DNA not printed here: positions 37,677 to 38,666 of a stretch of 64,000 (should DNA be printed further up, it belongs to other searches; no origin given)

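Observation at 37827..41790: Candidate undescribed protein-sorting module: LTD/T9SS giant protein, then a 79-aa mini-substrate with a PEP-CTERM-like tail, then a short exosortase-family enzyme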

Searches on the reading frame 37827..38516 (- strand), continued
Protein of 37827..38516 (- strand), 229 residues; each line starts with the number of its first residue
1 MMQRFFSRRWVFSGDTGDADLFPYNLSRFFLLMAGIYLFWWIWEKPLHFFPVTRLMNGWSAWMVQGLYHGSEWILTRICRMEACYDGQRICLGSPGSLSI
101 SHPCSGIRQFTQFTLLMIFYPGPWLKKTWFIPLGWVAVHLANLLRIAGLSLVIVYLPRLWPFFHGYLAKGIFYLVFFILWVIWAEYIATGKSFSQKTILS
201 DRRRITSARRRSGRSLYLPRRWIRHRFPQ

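Call 29: find_homologous_proteins(query=A3, max_evalue=0.00001)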
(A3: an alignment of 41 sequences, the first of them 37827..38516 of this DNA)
Query A3 (41 sequences) (229 aa, profile of the alignment): 82 proteins with E <= 0.00001 among 1561 candidates.
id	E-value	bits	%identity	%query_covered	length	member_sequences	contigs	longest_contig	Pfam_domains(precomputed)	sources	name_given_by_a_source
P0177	3.3e-67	244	35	60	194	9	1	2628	PF09721.16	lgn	-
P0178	1.4e-66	242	35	58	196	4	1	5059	PF09721.16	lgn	-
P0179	1.6e-66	242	39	58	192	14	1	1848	PF09721.16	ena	-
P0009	1.3e-65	239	40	59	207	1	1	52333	PF09721.16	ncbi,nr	ncbi:MAG: hypothetical protein NTW49_07050 [Bacteroidia bacterium]|nr:hypothetical protein [Bacteroi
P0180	1.8e-65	238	38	58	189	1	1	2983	PF09721.16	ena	-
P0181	2.9e-65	238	36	56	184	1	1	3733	PF09721.16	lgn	-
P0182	5.2e-65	237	37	77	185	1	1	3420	PF09721.16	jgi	jgi:exosortase/archaeosortase family protein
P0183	5.3e-65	237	37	55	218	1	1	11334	PF09721.16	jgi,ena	-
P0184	5.4e-65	237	40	56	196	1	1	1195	PF09721.16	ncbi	-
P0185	7.5e-65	236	36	69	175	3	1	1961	PF09721.16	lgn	-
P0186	9.5e-65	236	35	55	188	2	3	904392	PF09721.16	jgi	jgi:exosortase/archaeosortase family protein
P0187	1.1e-64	236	39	53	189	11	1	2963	PF09721.16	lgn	-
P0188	1.3e-64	235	33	55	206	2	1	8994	PF09721.16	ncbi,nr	ncbi:MAG: exosortase/archaeosortase family protein [Chlorobi bacterium]|nr:exosortase/archaeosortase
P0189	1.9e-64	235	35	72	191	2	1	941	PF09721.16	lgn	-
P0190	2.0e-64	235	35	60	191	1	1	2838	PF09721.16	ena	-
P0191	2.3e-64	235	37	55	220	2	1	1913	PF09721.16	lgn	-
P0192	3.6e-64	234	40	50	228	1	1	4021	PF09721.16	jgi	-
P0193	5.0e-64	234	38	58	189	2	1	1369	PF09721.16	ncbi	-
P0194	1.3e-63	232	36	55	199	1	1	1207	PF09721.16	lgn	-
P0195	1.4e-63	232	37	55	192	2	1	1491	PF09721.16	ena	-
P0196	1.5e-63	232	39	56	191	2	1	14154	PF09721.16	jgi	-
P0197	1.6e-63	232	38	57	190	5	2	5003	PF09721.16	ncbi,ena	-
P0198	1.9e-63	232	37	55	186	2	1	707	PF09721.16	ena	-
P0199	4.6e-63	230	37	62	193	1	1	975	PF09721.16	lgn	-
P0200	5.7e-63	230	35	57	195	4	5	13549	PF09721.16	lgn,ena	-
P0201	1.5e-62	229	36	59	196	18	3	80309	PF09721.16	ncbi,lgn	-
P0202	2.9e-62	228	37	55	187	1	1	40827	PF09721.16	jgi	-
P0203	3.7e-62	227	37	56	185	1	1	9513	PF09721.16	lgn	-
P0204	5.5e-62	227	36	56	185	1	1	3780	PF09721.16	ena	-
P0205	3.3e-61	224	34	57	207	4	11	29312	PF09721.16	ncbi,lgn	-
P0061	8.0e-61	223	27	76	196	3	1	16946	PF09721.16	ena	-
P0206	1.3e-60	222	30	73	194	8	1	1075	PF09721.16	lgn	-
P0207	1.4e-60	222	25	83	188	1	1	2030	PF09721.16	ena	-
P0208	2.2e-60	222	28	89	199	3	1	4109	PF09721.16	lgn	-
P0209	5.4e-60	220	37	54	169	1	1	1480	PF09721.16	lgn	-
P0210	6.5e-60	220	29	84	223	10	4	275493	PF09721.16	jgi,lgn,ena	-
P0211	6.7e-60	220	28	76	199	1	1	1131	PF09721.16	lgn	-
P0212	6.9e-60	220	26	75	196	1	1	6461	PF09721.16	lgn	-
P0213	1.8e-59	219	31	72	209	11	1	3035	PF09721.16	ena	-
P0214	3.8e-59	218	34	69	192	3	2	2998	PF09721.16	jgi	-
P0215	1.1e-58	216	34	55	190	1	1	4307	PF09721.16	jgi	jgi:exosortase/archaeosortase family protein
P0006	4.0e-58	214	67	80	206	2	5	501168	PF09721.16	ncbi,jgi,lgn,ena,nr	ncbi:MAG TPA: exosortase/archaeosortase family protein [Bacteroidales bacterium]|nr:exosortase/archa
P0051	4.1e-58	214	29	66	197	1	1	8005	PF09721.16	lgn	-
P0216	4.8e-58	214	35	55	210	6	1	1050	PF09721.16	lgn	-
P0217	4.9e-58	214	34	64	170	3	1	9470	PF09721.16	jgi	-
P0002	5.3e-58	214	77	79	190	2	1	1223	PF09721.16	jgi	jgi:exosortase/archaeosortase family protein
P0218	6.2e-58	214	37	69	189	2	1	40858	PF09721.16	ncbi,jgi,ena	-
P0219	6.5e-58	214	34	61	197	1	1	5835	PF09721.16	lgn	-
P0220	8.2e-58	213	33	55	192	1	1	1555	PF09721.16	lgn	-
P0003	8.8e-58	213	72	86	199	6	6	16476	PF09721.16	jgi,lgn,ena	-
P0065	2.2e-57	212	40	49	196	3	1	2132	PF09721.16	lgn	-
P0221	2.3e-57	212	28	78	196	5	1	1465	PF09721.16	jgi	jgi:exosortase/archaeosortase family protein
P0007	3.8e-57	211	74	75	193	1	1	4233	PF09721.16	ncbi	-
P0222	7.1e-57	210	34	58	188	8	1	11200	PF09721.16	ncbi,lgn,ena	-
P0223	7.6e-57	210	38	45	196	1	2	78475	PF09721.16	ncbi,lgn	-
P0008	1.2e-56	209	67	83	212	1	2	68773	PF09721.16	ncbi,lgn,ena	-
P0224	2.0e-56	209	32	61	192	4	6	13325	PF09721.16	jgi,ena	jgi:exosortase/archaeosortase family protein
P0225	2.1e-56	209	33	58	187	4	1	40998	PF09721.16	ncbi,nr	ncbi:MAG: archaeosortase/exosortase family protein [Bacteroidales bacterium]|nr:archaeosortase/exoso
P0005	2.1e-56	209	72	73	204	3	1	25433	PF09721.16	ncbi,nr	ncbi:MAG: exosortase/archaeosortase family protein, partial [Bacteroidales bacterium]|nr:exosortase/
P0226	2.3e-56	209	31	72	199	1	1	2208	PF09721.16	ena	-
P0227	2.8e-56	208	34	55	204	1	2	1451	PF09721.16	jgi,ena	-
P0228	4.9e-56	207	33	55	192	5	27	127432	PF09721.16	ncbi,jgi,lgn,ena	jgi:exosortase/archaeosortase family protein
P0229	6.4e-56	207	28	77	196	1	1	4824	PF09721.16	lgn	-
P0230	1.4e-55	206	31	79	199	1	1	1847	PF09721.16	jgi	jgi:exosortase/archaeosortase family protein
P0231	1.5e-55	206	36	58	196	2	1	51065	PF09721.16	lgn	-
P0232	2.0e-55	205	38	55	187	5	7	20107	PF09721.16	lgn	-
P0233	2.3e-55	205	30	72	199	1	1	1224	PF09721.16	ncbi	-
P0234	5.7e-55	204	36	55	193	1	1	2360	PF09721.16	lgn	-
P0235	6.4e-55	204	38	43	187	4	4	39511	PF09721.16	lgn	-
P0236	9.4e-55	203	36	54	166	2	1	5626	PF09721.16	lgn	-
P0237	1.1e-54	203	34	58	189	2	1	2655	PF09721.16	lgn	-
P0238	1.3e-54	203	36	52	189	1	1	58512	PF09721.16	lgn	-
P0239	7.5e-54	200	37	43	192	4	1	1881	PF09721.16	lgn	-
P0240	2.6e-53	199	36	54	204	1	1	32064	PF09721.16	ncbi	ncbi:MAG: archaeosortase/exosortase family protein [Bacteroidales bacterium]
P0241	3.1e-53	198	36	56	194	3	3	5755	PF09721.16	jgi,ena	jgi:exosortase/archaeosortase family protein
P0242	1.8e-52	196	33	68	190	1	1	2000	PF09721.16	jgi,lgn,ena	-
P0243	4.1e-52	195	29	70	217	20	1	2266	PF09721.16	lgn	-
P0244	1.3e-48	183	33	62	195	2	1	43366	PF09721.16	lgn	-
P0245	1.6e-48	183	31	55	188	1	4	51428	PF09721.16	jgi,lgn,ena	-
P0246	5.2e-22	96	31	65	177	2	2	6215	PF09721.16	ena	-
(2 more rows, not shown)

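Call 30: find_encoding_contigs(protein=P0186, flank=6000, max_places=1)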
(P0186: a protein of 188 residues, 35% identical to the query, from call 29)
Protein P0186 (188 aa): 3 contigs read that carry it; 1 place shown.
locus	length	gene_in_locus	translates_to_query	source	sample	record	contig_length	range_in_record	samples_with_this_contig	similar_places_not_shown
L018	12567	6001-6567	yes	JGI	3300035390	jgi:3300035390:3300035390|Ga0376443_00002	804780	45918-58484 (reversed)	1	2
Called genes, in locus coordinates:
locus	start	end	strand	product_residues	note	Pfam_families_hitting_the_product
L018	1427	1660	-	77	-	-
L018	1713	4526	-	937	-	-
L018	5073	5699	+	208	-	PF01693:Cauli_VI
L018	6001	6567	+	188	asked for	PF09721:Exosortase_EpsH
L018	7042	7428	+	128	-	PF04480:DUF559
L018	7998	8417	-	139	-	-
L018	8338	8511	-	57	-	-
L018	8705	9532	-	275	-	PF01522:Polysacc_deac_1, PF11959:DUF3473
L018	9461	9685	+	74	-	-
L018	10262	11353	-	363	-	PF02388:FemAB (faint)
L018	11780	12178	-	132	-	PF04480:DUF559, PF18741:MTES_1575 (weak)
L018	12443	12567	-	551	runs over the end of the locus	-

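Call 31: find_encoding_contigs(protein=P0210, flank=6000, max_places=1)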
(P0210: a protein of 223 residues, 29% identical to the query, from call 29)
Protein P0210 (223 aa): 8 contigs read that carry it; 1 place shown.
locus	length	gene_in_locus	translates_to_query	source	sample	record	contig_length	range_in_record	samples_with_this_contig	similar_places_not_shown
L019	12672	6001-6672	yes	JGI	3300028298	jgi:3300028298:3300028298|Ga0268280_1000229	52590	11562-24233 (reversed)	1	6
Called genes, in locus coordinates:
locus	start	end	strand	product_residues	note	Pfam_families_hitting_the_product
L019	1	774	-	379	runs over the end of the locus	PF13173:AAA_14, PF13635:DUF4143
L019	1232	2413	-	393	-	PF13173:AAA_14, PF13635:DUF4143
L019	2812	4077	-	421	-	PF13173:AAA_14, PF13635:DUF4143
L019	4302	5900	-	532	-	-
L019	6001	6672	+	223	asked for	PF09721:Exosortase_EpsH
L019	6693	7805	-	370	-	PF00953:Glycos_transf_4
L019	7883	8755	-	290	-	PF01522:Polysacc_deac_1, PF11959:DUF3473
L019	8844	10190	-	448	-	PF02388:FemAB (faint), PF13480:Acetyltransf_6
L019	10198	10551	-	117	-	PF04892:VanZ-LLP1 (weak)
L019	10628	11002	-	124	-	PF05635:23S_rRNA_IVP, PF22296:bAvd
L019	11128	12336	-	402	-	PF01370:Epimerase (weak), PF02719:Polysacc_synt_2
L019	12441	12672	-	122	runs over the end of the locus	PF05635:23S_rRNA_IVP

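Call 32: find_encoding_contigs(protein=P0228, flank=6000, max_places=2)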
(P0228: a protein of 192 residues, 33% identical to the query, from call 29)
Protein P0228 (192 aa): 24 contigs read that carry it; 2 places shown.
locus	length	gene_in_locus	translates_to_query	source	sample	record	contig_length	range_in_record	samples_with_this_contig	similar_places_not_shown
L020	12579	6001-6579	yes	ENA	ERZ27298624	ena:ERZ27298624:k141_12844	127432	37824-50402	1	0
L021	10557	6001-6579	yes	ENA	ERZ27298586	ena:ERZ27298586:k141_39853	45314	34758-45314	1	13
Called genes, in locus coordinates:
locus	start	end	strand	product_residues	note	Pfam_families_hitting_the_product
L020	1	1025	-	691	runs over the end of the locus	PF00989:PAS (faint), PF13188:PAS_8 (faint), PF13426:PAS_9 (faint), PF01590:GAF, PF13185:GAF_2, PF00512:HisKA, PF02518:HATPase_c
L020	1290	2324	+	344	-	PF00586:AIRS, PF02769:AIRS_C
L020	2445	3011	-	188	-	PF01467:CTP_transf_like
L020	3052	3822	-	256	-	PF06082:YjbH (weak)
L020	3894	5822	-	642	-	PF13727:CoA_binding_3, PF22674:C2185-like_N (weak), PF01073:3Beta_HSD, PF01370:Epimerase, PF02719:Polysacc_synt_2, PF04321:RmlD_sub_bind, PF16363:GDP_Man_Dehyd, PF07993:NAD_binding_4 (weak), +2 more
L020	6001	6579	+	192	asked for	PF09721:Exosortase_EpsH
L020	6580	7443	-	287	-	PF01522:Polysacc_deac_1, PF11959:DUF3473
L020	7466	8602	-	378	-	PF02388:FemAB (faint), PF13480:Acetyltransf_6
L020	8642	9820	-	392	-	PF01041:DegT_DnrJ_EryC1, PF01053:Cys_Met_Meta_PP (faint)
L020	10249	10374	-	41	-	-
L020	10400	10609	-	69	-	-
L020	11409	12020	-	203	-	PF02397:Bac_transf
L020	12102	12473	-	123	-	PF05635:23S_rRNA_IVP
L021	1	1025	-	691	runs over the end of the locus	PF00989:PAS (faint), PF13188:PAS_8 (faint), PF13426:PAS_9 (faint), PF01590:GAF, PF13185:GAF_2, PF00512:HisKA, PF02518:HATPase_c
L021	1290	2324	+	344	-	PF00586:AIRS, PF02769:AIRS_C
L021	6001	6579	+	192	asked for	PF09721:Exosortase_EpsH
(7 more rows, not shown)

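Call 36: find_related_loci(query=A4, collection=metagenome_contigs, flank=10000)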
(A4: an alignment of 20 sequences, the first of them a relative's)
Query A4 (188 aa) in metagenome_contigs; peptide patterns used: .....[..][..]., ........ (x = any residue, [..] = any of these).
556 stretches matched a pattern; 473 encode a relative of the query (tblastn E <= 1e-3); the best 80 are kept; 80 distinct loci.
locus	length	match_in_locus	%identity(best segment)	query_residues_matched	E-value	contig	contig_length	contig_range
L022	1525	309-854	78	1-182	6e-102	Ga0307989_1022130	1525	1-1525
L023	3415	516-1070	75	1-185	9e-95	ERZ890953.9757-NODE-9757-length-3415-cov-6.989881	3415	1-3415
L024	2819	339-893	75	1-185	7e-96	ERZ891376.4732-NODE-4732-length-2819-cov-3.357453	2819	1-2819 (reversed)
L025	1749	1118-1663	75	1-182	1e-97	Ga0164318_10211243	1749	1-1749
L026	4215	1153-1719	72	1-185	8e-89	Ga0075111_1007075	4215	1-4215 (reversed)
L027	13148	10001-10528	74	7-182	1e-88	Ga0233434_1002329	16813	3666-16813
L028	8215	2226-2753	74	7-182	1e-88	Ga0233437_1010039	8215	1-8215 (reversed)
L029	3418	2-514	78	12-182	1e-88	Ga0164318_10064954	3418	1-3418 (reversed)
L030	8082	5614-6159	72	1-182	3e-87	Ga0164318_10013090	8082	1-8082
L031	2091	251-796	72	1-182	8e-91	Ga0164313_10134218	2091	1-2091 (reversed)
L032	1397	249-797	70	1-182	8e-92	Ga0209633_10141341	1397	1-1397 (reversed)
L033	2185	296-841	74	1-182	5e-88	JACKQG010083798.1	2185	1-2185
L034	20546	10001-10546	71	1-182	1e-84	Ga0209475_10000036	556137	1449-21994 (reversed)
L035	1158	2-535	76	9-185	6e-91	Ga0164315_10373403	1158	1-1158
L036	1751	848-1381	67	6-182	4e-86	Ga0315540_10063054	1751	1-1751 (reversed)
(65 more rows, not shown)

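Call 41: search_protein_families(library=ncbifam, proteins=[L018:1713-4526:-, L027:5619-7772:-, L018:1427-1660:-, L027:5374-5607:-, P0186, L027:9989-10549:+], max_evalue=1)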
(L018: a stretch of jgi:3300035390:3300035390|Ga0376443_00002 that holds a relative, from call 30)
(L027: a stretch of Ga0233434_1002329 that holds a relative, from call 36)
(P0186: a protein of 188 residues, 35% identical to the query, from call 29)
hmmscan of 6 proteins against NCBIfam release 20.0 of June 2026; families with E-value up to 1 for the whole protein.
L018:1713-4526:- (937 aa): 2 families
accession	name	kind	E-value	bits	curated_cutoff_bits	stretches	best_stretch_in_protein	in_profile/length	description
NF038128.1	choice_anch_J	domain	3.9e-11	43.4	30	2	304-453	2-162/162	choice-of-anchor J domain-containing protein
TIGR04183.1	Por_Secre_tail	domain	1.1e-05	25.3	23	1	877-937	11-72/72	T9SS type A sorting domain-containing protein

L027:5619-7772:- (717 aa): 2 families
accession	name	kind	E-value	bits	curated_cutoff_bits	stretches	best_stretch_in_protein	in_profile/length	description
TIGR04183.1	Por_Secre_tail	domain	1.6e-09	37.6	23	1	646-717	1-72/72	T9SS type A sorting domain-containing protein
NF033708.1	T9SS_Cterm_ChiA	domain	5.9e-06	26.1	40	1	665-717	2-55/55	T9SS sorting signal type C domain-containing protein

L018:1427-1660:- (77 aa): 1 family
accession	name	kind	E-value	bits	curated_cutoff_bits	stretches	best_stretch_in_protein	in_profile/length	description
NF046080.1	PID_CTERM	domain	6.4e-06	25.9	26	1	47-69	2-24/25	PID-CTERM protein-sorting domain-containing protein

L027:5374-5607:- (77 aa): 0 families

P0186 (188 aa): 13 families
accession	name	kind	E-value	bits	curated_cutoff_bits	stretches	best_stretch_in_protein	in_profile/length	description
NF046081.1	exosort_XrtX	exception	5.1e-30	104.6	170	1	25-185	5-164/168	exosortase X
TIGR04178.1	exo_archaeo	signature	5.4e-16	58.7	23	1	95-181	2-95/97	exosortase/archaeosortase family protein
TIGR04128.1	exoso_Fjoh_1448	exception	9e-15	55.3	90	1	24-183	12-172/174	exosortase family protein XrtF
TIGR04300.1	exosort_XrtM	exception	1.6e-10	41.6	125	1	57-179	18-139/150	exosortase family protein XrtM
NF046083.1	exosort_XrtY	exception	5.9e-09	36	160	1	60-180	50-168/168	exosortase Y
TIGR04124.1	archaeo_artE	exception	4.5e-08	33.3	95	1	45-180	16-148/153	archaeosortase family protein ArtE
TIGR04177.1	exosort_XrtH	exception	6e-08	32.8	86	1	55-183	28-155/158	exosortase H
TIGR04144.1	archaeo_VPXXXP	exception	4.9e-07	29.8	150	1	35-182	7-152/156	archaeosortase B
NF033505.2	paceosortase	exception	8.6e-07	29.2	80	1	49-180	16-145/167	pacearchaeosortase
TIGR02602.1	8TM_EpsH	subfamily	6.2e-05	22.6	105.55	1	68-178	121-236/241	exosortase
TIGR04175.1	archaeo_artD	exception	7.2e-05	22.8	125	1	46-181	10-140/150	archaeosortase D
TIGR03762.1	archaeo_artC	exception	0.0001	22.3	100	1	29-162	120-254/274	archaeosortase C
TIGR03763.1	cyanoexo_CrtA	exception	0.00074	19.1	150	1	83-161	154-237/260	cyanoexosortase A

L027:9989-10549:+ (186 aa): 14 families
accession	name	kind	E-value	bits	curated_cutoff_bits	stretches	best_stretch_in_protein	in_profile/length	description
NF046081.1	exosort_XrtX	exception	8e-31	107.2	170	1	22-181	4-162/168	exosortase X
TIGR04178.1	exo_archaeo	signature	3.5e-16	59.3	23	1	93-179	2-95/97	exosortase/archaeosortase family protein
TIGR04128.1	exoso_Fjoh_1448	exception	9.9e-16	58.4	90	1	18-181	8-172/174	exosortase family protein XrtF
TIGR04300.1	exosort_XrtM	exception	5.2e-11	43.2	125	1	53-177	16-139/150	exosortase family protein XrtM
NF046083.1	exosort_XrtY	exception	1.1e-10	41.7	160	1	57-178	49-168/168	exosortase Y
TIGR04177.1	exosort_XrtH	exception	2.9e-09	37.1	86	1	64-179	38-153/158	exosortase H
TIGR04144.1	archaeo_VPXXXP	exception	2.6e-08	34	150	1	48-181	20-153/156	archaeosortase B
TIGR04124.1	archaeo_artE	exception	3.2e-08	33.8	95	1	44-176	17-146/153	archaeosortase family protein ArtE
TIGR03110.1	exosort_Gpos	exception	4.3e-07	30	102.75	1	29-171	21-169/187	exosortase family protein XrtG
NF033505.2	paceosortase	exception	1.2e-06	28.7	80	1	61-179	30-146/167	pacearchaeosortase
TIGR04175.1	archaeo_artD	exception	4.3e-05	23.5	125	1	43-179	9-140/150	archaeosortase D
TIGR03763.1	cyanoexo_CrtA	exception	0.00018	21.1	150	1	65-159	140-237/260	cyanoexosortase A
TIGR03762.1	archaeo_artC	exception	0.00019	21.3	100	1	53-159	140-253/274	archaeosortase C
NF033464.1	cyanoexo_CrtC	exception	0.0059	16.2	225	1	54-181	145-275/278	cyanoexosortase C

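Call 42: search_protein_families(library=pfam, proteins=[L018:1713-4526:-, L027:5619-7772:-, L027:9356-9904:+, L027:8710-9165:-, L027:8219-8599:+, L027:4368-5138:-], max_evalue=0.01)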
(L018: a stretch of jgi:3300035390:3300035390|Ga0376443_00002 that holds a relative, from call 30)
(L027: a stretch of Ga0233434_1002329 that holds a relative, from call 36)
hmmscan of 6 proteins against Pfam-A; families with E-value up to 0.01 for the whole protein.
L018:1713-4526:- (937 aa): 2 families
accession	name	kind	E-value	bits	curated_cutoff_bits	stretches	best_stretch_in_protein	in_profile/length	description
PF21471.3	Reelin_subrepeat-B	-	5e-05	23.5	27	1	83-175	33-126/127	Reelin subrepeat B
PF18962.6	Por_Secre_tail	-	0.0064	17.2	27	1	877-936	10-75/75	Secretion system C-terminal sorting domain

L027:5619-7772:- (717 aa): 3 families
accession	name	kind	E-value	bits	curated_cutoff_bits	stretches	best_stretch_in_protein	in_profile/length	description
PF18962.6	Por_Secre_tail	-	2.3e-06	28.2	27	1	650-716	7-75/75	Secretion system C-terminal sorting domain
PF10162.14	G8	-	0.00098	19.5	22.9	1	41-100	6-66/124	G8 domain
PF16168.11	AIDA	-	0.0059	17.1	27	0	46-84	15-53/63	Adhesin of bacterial autotransporter system, probable stalk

L027:9356-9904:+ (182 aa): 1 family
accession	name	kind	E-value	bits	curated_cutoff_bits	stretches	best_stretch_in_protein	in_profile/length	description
PF03473.23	MOSC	-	2.7e-30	105.3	22.7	1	50-162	1-119/120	MOSC domain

L027:8710-9165:- (151 aa): 0 families

L027:8219-8599:+ (126 aa): 6 families
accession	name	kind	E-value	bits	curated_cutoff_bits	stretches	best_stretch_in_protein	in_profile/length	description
PF18291.6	HU-HIG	-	8.1e-23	81.3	26.2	1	1-125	1-125/125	HU domain fused to wHTH, Ig, or Glycine-rich motif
PF00216.26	Bac_DNA_binding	-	3.6e-08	34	22.4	1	35-118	4-89/90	Bacterial DNA-binding protein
PF14908.11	HU-CCDC81_euk_1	-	3.7e-05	24.2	26.1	1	35-93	7-57/89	CCDC81 eukaryotic HU domain 1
PF14848.11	HU-DNA_bdg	-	0.00028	21.4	30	1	10-125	7-121/124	DNA-binding domain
PF18175.6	HU-CCDC81_bac_2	-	0.0016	18.7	35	1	38-87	4-53/70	CCDC81-like prokaryotic HU domain 2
PF18289.6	HU-CCDC81_euk_2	-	0.0017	18.8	26.1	1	41-81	10-52/75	CCDC81 eukaryotic HU domain 2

L027:4368-5138:- (256 aa): 2 families
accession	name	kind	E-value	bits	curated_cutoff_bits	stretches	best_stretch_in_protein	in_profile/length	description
PF01709.26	Transcrip_reg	-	6.6e-48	162.9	27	1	100-254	3-160/160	TACO1/YebC second and third domain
PF20772.2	TACO1_YebC_N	-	2.6e-28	98.7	36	1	23-93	2-73/73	TACO1/YebC protein N-terminal domain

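Call 47: search_protein_families(library=ncbifam, alignment_id=A5, max_evalue=0.00001)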
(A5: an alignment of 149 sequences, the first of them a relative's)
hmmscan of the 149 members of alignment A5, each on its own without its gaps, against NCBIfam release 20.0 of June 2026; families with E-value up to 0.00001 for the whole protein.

A. member 1, P0028 (172 aa): 8 families
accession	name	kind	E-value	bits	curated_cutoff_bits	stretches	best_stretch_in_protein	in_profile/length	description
NF046081.1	exosort_XrtX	exception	2.1e-27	96.1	170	1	4-157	14-164/168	exosortase X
TIGR04178.1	exo_archaeo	signature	2.7e-16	59.6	23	1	67-151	2-93/97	exosortase/archaeosortase family protein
TIGR04128.1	exoso_Fjoh_1448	exception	4.6e-10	40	90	1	91-154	108-171/174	exosortase family protein XrtF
TIGR04177.1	exosort_XrtH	exception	1.1e-09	38.5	86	1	54-152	53-152/158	exosortase H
NF046083.1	exosort_XrtY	exception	5.7e-08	32.8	160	1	29-151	47-167/168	exosortase Y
TIGR03110.1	exosort_Gpos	exception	1.6e-07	31.4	102.75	1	66-148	88-172/187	exosortase family protein XrtG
TIGR04300.1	exosort_XrtM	exception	3.2e-07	30.9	125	1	65-152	54-141/150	exosortase family protein XrtM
TIGR04144.1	archaeo_VPXXXP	exception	7.2e-06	26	150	1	66-155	64-153/156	archaeosortase B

B. families by the number of members that match (of 149 scanned): 22 families
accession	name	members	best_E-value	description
NF046081.1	exosort_XrtX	149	1.8e-59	exosortase X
TIGR04178.1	exo_archaeo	148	5.6e-20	exosortase/archaeosortase family protein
TIGR04128.1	exoso_Fjoh_1448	138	2.1e-48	exosortase family protein XrtF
NF046083.1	exosort_XrtY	108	3.7e-23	exosortase Y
TIGR04177.1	exosort_XrtH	107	1.6e-17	exosortase H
TIGR04300.1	exosort_XrtM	104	3.2e-12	exosortase family protein XrtM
TIGR04144.1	archaeo_VPXXXP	71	2.1e-11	archaeosortase B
TIGR04124.1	archaeo_artE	51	7.1e-13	archaeosortase family protein ArtE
NF033505.2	paceosortase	28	2.8e-09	pacearchaeosortase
TIGR02602.1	8TM_EpsH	23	3.1e-09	exosortase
TIGR03110.1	exosort_Gpos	21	2.4e-10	exosortase family protein XrtG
TIGR04125.1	exosort_PGF_TRM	19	4.7e-10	archaeosortase A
TIGR04175.1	archaeo_artD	15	8.9e-09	archaeosortase D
TIGR03762.1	archaeo_artC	10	4.1e-10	archaeosortase C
TIGR03763.1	cyanoexo_CrtA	6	2.8e-09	cyanoexosortase A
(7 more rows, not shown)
